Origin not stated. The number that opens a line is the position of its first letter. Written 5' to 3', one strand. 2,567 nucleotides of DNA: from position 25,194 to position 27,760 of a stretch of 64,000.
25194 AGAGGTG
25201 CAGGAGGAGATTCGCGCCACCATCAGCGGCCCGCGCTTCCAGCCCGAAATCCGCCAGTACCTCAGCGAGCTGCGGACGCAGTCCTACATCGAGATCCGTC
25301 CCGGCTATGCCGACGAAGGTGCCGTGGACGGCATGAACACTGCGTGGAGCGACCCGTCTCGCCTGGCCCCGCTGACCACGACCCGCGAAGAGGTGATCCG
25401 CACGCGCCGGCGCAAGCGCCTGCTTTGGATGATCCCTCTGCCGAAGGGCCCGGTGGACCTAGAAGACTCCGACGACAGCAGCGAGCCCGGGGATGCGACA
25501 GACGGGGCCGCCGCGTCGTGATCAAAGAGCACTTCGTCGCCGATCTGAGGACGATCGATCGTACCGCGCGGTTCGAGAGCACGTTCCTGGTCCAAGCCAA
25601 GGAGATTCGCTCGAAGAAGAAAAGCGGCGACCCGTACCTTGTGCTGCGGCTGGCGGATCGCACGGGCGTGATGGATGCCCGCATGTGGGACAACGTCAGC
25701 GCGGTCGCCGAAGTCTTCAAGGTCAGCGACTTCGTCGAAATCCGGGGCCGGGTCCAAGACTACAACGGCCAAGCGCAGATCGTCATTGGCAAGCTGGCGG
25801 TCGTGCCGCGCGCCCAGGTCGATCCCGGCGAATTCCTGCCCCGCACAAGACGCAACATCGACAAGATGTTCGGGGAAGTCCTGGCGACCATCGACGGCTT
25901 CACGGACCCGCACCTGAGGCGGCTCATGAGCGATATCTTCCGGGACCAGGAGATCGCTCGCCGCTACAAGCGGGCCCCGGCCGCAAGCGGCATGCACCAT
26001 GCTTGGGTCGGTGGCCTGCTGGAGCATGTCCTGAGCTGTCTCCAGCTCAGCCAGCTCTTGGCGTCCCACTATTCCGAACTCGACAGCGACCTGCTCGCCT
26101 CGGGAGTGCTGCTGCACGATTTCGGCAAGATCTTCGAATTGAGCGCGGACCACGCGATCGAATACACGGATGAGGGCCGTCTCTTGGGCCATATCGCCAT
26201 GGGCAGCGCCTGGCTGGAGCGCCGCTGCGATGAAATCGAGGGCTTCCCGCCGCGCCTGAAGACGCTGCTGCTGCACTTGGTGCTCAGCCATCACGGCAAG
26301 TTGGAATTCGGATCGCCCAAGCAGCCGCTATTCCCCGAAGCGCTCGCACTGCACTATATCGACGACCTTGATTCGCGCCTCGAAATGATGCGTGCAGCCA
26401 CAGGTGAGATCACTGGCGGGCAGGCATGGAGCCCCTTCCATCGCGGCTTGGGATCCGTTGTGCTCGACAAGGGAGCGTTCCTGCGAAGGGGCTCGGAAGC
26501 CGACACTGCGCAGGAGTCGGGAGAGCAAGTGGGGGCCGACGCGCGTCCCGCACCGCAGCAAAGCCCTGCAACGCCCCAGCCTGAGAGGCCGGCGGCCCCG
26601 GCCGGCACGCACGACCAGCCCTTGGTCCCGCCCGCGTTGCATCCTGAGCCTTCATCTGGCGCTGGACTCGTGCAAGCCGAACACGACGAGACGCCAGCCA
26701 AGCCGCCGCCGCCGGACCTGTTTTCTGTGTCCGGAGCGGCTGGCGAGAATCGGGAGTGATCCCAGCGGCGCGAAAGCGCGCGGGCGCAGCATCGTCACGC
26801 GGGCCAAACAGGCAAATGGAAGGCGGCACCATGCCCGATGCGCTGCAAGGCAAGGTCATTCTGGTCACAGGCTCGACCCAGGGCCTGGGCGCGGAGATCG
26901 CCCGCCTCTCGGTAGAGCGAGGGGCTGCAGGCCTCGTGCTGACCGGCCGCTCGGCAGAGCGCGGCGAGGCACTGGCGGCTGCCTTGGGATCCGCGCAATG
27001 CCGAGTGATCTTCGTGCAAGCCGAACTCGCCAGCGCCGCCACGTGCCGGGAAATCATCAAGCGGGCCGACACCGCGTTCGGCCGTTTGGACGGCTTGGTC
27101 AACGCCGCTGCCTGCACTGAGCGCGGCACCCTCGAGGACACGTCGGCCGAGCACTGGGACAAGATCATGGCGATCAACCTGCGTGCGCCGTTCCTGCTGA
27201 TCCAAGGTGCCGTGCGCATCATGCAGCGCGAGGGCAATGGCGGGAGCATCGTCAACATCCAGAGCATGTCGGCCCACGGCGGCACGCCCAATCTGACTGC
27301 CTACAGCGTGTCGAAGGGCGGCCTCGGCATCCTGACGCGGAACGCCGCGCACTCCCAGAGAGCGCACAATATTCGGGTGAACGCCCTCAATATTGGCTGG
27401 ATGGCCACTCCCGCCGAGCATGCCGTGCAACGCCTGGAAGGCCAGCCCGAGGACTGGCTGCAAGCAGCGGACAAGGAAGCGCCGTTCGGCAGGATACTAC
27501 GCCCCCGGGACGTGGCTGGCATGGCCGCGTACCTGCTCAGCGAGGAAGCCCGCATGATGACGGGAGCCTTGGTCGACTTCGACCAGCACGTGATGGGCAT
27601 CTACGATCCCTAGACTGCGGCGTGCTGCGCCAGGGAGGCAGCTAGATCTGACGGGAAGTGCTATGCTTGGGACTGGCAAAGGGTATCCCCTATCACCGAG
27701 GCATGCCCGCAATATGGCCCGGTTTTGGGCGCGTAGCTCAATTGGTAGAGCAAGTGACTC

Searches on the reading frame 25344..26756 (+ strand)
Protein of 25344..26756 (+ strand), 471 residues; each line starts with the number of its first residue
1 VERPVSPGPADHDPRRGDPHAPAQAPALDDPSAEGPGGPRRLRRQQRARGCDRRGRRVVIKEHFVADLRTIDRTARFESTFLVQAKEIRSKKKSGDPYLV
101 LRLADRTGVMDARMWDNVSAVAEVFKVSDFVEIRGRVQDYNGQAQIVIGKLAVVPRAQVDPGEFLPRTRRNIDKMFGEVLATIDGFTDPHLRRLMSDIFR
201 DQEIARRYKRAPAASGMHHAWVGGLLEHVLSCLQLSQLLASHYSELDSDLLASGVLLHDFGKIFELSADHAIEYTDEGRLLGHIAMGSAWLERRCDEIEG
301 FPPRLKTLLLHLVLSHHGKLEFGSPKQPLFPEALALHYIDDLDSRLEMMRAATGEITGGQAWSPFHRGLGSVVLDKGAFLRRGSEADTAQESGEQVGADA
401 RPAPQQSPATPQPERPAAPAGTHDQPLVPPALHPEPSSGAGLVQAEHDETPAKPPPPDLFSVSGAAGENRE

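Call 6: search_protein_families(library=pfam, proteins=[window:25344-26756:+], max_evalue=0.001)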
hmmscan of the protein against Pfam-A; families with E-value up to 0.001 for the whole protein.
window:25344-26756:+ (471 aa): 2 families
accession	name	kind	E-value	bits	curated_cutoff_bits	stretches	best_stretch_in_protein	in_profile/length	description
PF01966.28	HD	-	6.4e-10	39.8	22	1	226-343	2-114/116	HD domain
PF01336.31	tRNA_anti-codon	-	8e-09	35.8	27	1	87-151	6-72/75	OB-fold nucleic acid binding domain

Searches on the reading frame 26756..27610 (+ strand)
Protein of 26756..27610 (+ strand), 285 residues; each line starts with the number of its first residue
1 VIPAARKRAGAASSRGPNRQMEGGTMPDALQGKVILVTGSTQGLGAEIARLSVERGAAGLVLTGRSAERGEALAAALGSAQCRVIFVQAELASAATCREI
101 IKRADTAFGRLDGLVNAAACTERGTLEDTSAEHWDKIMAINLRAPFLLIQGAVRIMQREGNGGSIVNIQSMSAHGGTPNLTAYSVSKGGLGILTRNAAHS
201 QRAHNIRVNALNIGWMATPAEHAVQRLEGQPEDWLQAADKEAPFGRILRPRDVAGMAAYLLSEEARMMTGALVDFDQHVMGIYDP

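Call 6: search_protein_families(library=pfam, proteins=[window:26756-27610:+], max_evalue=0.001)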
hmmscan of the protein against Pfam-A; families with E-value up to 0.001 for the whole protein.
window:26756-27610:+ (285 aa): 3 families
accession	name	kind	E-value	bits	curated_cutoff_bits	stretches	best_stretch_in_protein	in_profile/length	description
PF13561.12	adh_short_C2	-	2.8e-52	178.1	27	1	41-276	5-232/236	Enoyl-(Acyl carrier protein) reductase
PF00106.31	adh_short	-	1.4e-45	155.6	26.6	1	33-224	1-190/195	short chain dehydrogenase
PF08659.16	KR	-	1e-16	61.8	22.6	1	35-214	3-176/180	KR domain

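Call 14: search_protein_families(library=ncbifam, proteins=[window:26756-27610:+], max_evalue=0.00001)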
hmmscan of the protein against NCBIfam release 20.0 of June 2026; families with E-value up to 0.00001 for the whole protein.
window:26756-27610:+ (285 aa): 221 families (the best 25 are shown)
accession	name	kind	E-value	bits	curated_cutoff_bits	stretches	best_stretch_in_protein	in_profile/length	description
NF004847.0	PRK06198.1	subfamily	9.6e-108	359.5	240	1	28-284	3-260/269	oxidoreductase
NF005559.1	PRK07231.1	subfamily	3.1e-54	184.1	215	1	30-276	2-244/249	glucose 1-dehydrogenase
NF052562.1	RADHDNL4305835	equivalog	2.9e-49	167.8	400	1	26-273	1-243/252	NADP-dependent (R)-specific alcohol dehydrogenase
NF004791.0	PRK06138.1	equivalog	3.9e-46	157.4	312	1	29-276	2-246/252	SDR family oxidoreductase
NF004198.0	PRK05653.1-3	equivalog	2.3e-44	151.7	296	1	29-274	4-241/248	3-oxoacyl-ACP reductase FabG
NF005893.0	PRK07856.1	equivalog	3.6e-42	144.4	255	1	29-273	6-235/255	SDR family oxidoreductase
NF052558.1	MBtsdlDhBudC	equivalog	2.7e-41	141.8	270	1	31-276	2-238/250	meso-2,3-butanediol dehydrogenase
NF009466.0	PRK12826.1-2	subfamily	3.2e-41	141.5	222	1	33-276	4-241/248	3-oxoacyl-ACP reductase FabG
NF009093.0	PRK12429.1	subfamily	2.6e-40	138.3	258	1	30-276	3-253/259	3-hydroxybutyrate dehydrogenase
TIGR01963.1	PHB_DH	subfamily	1.1e-39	136.2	307.05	1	33-276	2-249/255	3-hydroxybutyrate dehydrogenase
NF005469.0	PRK07063.1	equivalog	1.8e-39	135.8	306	1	28-276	3-251/260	SDR family oxidoreductase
NF006121.0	PRK08265.1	subfamily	6.1e-39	134.1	294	1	29-274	4-240/263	short chain dehydrogenase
NF006384.0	PRK08628.1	equivalog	1.1e-38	133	307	1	29-276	4-247/258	SDR family oxidoreductase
NF052481.1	FucosDh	equivalog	1.3e-38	132.8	300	1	29-276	4-247/257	L-fucose dehydrogenase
TIGR01830.1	3oxo_ACP_reduc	equivalog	1.8e-38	132.6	297.75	1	36-275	2-234/239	3-oxoacyl-[acyl-carrier-protein] reductase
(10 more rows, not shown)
